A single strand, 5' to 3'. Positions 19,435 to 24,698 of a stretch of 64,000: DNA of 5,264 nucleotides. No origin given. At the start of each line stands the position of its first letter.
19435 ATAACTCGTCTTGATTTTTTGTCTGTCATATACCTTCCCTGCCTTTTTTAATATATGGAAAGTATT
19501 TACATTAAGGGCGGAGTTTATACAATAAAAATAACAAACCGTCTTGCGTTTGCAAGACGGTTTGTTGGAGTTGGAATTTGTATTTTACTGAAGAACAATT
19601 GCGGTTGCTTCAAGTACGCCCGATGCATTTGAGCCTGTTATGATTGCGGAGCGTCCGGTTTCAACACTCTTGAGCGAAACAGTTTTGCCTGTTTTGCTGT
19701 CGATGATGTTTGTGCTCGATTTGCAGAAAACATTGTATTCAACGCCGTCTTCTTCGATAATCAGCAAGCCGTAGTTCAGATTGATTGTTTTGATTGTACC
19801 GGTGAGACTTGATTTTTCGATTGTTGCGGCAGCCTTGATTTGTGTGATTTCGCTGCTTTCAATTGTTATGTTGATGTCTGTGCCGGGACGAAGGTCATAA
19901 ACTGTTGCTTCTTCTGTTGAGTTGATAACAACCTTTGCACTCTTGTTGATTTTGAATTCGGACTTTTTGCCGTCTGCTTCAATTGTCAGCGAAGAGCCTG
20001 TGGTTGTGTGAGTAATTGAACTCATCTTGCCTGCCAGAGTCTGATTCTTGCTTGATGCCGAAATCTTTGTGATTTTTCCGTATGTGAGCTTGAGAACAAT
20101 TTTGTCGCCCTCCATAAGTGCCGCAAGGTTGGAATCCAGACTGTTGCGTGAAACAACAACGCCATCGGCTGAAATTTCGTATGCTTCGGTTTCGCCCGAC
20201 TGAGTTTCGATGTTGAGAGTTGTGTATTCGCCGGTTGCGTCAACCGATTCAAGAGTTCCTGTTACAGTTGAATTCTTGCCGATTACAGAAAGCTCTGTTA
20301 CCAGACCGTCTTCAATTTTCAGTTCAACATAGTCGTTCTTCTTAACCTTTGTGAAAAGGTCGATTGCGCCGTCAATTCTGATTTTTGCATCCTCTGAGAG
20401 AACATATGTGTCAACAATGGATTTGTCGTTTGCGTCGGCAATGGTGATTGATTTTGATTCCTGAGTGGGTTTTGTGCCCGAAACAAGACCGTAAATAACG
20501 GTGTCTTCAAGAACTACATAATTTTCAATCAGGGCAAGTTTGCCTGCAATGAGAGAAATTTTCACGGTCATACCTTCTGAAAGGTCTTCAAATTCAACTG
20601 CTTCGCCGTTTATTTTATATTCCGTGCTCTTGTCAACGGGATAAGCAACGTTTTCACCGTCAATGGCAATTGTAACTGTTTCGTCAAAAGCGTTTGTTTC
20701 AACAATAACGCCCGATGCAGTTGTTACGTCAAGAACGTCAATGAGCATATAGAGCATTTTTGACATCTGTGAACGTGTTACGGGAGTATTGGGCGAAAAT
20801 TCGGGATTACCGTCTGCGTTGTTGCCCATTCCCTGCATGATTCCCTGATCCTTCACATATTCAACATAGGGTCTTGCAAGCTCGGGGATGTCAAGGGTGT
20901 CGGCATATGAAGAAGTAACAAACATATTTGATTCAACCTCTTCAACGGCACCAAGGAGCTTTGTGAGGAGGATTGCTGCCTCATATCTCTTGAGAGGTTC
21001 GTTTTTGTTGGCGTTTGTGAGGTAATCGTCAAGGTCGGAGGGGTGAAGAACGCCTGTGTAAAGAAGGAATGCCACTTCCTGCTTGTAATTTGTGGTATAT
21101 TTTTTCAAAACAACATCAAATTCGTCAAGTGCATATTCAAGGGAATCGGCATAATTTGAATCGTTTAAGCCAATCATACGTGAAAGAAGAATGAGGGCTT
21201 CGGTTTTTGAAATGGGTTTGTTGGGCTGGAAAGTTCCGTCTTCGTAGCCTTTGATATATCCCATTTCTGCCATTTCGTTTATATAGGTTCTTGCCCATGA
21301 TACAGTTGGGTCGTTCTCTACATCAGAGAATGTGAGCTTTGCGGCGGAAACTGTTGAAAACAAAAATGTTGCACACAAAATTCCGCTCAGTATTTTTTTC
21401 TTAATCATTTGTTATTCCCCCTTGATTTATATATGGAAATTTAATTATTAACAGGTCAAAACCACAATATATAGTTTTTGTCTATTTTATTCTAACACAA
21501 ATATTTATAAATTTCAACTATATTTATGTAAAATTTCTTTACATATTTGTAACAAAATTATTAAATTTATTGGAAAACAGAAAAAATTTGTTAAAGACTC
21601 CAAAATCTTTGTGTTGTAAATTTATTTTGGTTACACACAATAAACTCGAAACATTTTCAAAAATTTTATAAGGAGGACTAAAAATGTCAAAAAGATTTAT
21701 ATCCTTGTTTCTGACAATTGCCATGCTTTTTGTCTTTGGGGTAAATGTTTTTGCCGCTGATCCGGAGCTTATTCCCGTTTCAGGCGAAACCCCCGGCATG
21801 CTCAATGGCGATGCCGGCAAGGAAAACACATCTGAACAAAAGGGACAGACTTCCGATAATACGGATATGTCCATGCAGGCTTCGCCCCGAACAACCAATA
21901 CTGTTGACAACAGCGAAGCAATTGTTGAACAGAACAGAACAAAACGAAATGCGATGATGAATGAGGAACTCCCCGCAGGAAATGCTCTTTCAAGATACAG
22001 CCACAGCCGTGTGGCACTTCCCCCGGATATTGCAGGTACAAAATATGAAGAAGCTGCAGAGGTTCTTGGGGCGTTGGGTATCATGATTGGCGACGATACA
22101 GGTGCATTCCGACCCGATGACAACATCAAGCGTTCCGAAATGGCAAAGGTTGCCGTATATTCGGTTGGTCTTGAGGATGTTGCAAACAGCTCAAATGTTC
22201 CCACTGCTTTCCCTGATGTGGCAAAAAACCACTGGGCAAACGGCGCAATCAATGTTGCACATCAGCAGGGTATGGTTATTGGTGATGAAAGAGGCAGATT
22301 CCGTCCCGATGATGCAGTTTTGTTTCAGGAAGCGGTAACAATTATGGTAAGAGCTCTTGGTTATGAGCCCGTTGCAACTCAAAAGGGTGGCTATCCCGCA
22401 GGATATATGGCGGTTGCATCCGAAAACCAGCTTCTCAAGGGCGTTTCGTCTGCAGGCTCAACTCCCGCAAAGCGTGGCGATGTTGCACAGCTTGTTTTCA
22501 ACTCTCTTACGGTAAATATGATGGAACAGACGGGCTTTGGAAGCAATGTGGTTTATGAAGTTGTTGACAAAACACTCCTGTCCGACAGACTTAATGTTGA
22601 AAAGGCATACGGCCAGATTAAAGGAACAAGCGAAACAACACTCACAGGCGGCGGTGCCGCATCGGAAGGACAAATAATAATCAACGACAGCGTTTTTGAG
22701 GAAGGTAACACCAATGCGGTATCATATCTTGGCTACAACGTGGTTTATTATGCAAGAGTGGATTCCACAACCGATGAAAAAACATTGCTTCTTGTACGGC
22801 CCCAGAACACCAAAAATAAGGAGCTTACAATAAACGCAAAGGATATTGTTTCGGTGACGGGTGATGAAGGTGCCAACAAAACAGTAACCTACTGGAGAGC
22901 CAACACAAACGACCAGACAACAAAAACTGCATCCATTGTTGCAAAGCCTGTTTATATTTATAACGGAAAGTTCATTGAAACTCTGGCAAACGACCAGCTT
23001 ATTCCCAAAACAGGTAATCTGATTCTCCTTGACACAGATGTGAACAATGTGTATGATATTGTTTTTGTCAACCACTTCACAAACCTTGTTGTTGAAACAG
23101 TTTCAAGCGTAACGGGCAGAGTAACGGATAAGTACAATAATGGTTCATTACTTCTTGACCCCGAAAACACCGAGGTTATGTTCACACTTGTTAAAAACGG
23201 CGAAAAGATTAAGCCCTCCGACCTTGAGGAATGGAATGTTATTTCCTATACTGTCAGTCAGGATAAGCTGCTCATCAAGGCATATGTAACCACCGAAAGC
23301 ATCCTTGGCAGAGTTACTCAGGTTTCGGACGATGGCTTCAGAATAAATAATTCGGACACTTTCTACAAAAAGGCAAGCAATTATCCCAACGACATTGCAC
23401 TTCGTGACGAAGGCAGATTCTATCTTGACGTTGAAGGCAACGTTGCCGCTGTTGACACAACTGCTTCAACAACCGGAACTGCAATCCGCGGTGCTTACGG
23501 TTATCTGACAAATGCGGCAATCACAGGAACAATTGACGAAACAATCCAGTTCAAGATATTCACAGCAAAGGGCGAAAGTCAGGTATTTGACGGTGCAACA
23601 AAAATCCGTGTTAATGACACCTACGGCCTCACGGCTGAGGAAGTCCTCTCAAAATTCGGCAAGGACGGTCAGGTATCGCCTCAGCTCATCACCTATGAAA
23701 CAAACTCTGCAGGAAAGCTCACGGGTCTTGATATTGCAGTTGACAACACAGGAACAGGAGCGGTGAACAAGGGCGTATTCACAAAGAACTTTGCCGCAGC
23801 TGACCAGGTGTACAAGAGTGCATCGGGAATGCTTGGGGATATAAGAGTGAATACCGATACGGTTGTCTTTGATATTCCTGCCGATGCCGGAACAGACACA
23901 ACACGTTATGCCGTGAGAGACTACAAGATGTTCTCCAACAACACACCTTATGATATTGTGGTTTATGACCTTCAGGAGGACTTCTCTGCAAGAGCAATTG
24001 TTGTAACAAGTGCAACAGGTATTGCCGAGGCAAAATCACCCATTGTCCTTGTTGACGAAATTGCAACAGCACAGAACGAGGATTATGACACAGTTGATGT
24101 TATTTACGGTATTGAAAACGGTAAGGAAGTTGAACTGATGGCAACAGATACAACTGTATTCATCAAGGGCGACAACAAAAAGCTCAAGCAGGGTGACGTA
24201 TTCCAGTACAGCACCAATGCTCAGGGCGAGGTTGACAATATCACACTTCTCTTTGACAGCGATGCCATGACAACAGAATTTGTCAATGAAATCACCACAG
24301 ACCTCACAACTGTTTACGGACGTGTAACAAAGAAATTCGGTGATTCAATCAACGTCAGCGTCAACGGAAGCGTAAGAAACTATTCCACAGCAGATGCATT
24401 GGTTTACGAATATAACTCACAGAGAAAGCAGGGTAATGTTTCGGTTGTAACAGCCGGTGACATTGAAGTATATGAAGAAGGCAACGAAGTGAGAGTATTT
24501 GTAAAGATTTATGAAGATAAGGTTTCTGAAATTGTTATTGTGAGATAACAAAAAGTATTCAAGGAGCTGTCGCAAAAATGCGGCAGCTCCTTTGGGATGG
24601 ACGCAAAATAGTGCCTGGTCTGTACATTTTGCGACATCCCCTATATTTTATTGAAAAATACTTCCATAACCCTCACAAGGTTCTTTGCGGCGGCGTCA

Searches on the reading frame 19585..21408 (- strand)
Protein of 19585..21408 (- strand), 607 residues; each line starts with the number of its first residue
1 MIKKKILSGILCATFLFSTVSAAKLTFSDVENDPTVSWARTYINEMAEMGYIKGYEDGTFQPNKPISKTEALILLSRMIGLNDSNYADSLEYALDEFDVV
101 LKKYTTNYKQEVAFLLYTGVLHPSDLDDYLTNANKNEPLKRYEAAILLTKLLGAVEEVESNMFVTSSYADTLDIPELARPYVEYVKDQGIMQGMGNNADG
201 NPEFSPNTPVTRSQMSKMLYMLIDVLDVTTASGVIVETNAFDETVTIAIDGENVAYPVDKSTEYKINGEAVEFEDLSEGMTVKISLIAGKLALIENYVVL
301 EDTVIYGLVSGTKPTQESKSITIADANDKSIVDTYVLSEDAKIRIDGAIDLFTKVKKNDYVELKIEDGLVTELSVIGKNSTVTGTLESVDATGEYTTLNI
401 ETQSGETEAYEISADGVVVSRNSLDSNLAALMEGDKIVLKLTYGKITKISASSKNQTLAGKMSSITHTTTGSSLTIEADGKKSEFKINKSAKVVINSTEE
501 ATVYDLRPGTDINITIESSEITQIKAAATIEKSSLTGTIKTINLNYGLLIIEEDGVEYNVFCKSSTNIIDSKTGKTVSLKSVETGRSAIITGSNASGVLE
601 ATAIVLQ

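Call 18: search_protein_families(library=pfam, proteins=[window:19585-21408:-], max_evalue=0.001)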
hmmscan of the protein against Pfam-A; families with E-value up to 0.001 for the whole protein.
window:19585-21408:- (607 aa): 1 family
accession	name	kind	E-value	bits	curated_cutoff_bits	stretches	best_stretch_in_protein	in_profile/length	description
PF00395.25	SLH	-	9.9e-18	64.3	20.8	2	27-71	2-43/44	S-layer homology domain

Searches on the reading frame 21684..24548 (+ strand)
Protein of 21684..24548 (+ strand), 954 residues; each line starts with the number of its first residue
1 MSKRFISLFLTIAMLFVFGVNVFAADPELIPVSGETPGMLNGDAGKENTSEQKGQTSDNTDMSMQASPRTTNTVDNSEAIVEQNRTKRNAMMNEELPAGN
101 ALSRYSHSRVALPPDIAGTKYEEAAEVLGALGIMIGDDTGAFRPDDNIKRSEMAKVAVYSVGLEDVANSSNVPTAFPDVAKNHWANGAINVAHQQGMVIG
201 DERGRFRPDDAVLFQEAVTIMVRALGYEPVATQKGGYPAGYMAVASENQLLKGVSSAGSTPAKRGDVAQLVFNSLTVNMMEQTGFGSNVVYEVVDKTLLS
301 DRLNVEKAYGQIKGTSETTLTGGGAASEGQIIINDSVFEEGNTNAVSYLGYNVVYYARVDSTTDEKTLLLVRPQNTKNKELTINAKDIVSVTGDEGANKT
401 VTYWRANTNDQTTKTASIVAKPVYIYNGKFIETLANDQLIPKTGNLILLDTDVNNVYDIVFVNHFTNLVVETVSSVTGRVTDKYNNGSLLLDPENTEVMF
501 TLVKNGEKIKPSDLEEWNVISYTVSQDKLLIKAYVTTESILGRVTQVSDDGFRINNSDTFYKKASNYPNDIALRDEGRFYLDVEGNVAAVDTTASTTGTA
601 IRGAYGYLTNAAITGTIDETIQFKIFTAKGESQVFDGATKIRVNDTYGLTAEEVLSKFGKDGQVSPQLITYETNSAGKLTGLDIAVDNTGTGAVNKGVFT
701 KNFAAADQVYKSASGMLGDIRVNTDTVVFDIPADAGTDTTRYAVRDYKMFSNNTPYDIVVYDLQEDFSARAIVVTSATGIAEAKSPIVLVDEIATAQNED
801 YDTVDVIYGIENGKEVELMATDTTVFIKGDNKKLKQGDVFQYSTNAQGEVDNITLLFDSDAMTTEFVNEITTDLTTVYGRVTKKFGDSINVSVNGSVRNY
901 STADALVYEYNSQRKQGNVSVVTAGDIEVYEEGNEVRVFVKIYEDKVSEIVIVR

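Call 18: search_protein_families(library=pfam, proteins=[window:21684-24548:+], max_evalue=0.001)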
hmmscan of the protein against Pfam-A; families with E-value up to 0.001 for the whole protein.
window:21684-24548:+ (954 aa): 1 family
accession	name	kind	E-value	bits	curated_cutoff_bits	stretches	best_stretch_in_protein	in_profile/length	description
PF00395.25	SLH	-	1.3e-13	51.1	20.8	2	176-217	2-43/44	S-layer homology domain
